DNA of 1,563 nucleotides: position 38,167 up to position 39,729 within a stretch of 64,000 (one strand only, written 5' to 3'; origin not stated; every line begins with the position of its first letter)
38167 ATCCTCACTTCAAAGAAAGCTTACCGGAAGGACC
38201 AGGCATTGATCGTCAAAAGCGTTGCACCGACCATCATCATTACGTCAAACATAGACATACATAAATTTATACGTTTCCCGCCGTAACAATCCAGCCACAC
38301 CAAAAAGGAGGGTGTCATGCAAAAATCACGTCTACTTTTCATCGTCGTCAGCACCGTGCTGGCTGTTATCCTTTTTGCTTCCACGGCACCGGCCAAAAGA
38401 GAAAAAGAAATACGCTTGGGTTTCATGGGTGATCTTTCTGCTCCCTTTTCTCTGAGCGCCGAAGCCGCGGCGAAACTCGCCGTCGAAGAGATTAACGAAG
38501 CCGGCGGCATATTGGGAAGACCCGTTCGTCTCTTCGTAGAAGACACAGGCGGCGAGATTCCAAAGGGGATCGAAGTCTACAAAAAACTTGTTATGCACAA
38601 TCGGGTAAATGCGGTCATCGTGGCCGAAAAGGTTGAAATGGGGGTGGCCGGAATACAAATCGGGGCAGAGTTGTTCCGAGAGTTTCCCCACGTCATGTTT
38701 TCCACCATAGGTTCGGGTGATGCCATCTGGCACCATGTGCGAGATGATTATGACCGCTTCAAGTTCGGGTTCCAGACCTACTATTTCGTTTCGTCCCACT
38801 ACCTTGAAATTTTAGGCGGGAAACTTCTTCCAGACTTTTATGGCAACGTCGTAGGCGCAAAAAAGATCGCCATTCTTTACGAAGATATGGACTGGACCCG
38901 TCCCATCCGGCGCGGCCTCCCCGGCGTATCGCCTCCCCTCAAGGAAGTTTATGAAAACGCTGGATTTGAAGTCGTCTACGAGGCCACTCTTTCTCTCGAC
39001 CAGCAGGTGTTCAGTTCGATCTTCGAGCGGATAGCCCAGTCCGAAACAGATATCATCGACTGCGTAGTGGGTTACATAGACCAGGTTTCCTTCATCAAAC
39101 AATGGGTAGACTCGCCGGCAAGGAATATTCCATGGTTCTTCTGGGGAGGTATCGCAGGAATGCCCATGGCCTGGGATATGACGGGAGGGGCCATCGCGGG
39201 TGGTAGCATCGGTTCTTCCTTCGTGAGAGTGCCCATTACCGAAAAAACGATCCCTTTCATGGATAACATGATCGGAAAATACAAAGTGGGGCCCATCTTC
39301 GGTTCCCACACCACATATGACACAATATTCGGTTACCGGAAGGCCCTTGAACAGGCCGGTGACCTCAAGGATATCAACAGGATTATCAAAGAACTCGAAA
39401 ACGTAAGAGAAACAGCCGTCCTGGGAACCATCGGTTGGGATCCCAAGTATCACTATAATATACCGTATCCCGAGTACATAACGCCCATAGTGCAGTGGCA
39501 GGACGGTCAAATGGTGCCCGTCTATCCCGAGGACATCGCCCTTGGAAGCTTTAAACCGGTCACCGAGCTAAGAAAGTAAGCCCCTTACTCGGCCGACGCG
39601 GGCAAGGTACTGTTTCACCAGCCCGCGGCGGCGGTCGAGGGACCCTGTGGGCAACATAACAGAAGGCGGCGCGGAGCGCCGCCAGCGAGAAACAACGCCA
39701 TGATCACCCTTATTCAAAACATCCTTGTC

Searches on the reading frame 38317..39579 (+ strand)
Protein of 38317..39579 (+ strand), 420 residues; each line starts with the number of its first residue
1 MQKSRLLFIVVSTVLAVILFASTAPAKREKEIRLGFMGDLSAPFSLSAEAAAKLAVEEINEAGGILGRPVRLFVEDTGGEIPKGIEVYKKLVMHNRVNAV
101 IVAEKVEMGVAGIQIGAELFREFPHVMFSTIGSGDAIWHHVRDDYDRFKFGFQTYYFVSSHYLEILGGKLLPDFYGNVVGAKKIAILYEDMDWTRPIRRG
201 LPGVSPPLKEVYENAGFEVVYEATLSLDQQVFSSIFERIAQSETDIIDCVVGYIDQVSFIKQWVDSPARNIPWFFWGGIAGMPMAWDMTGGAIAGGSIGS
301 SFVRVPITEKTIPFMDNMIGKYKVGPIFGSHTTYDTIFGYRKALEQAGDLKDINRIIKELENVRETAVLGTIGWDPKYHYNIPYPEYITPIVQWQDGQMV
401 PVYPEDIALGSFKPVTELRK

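Call 3: search_protein_families(library=pfam, proteins=[window:38317-39579:+])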
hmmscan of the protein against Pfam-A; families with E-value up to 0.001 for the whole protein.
window:38317-39579:+ (420 aa): 3 families
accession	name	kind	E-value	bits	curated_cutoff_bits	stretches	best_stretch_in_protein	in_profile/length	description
PF13458.12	Peripla_BP_6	-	1.1e-26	94.7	31.7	2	31-102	1-75/343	Periplasmic binding protein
PF13433.12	Peripla_BP_5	-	6.1e-09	35.9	27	1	47-101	19-73/363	Periplasmic binding protein domain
PF01094.35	ANF_receptor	-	0.00017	21.2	25.4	0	49-102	3-56/353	Receptor family ligand binding region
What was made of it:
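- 38317..39579 (+): ABC transporter periplasmic substrate-binding protein (Peripla_BP_6). Pfam (call 3).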

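Call 4: search_protein_families(library=ncbifam, proteins=[window:38317-39579:+])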
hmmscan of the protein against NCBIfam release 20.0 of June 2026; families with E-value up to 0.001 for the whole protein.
window:38317-39579:+ (420 aa): 3 families
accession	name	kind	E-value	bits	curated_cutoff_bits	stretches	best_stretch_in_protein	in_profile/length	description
TIGR03669.1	urea_ABC_arch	equivalog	1.3e-11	44.2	494.8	1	33-101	2-73/375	urea ABC transporter substrate-binding protein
TIGR03407.1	urea_ABC_UrtA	exception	4.6e-10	38.9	492.75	1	36-101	5-73/361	urea ABC transporter substrate-binding protein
NF011933.0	PRK15404.1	subfamily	4.7e-05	22.6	477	0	14-100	9-97/370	high-affinity branched-chain amino acid ABC transporter substrate-binding protein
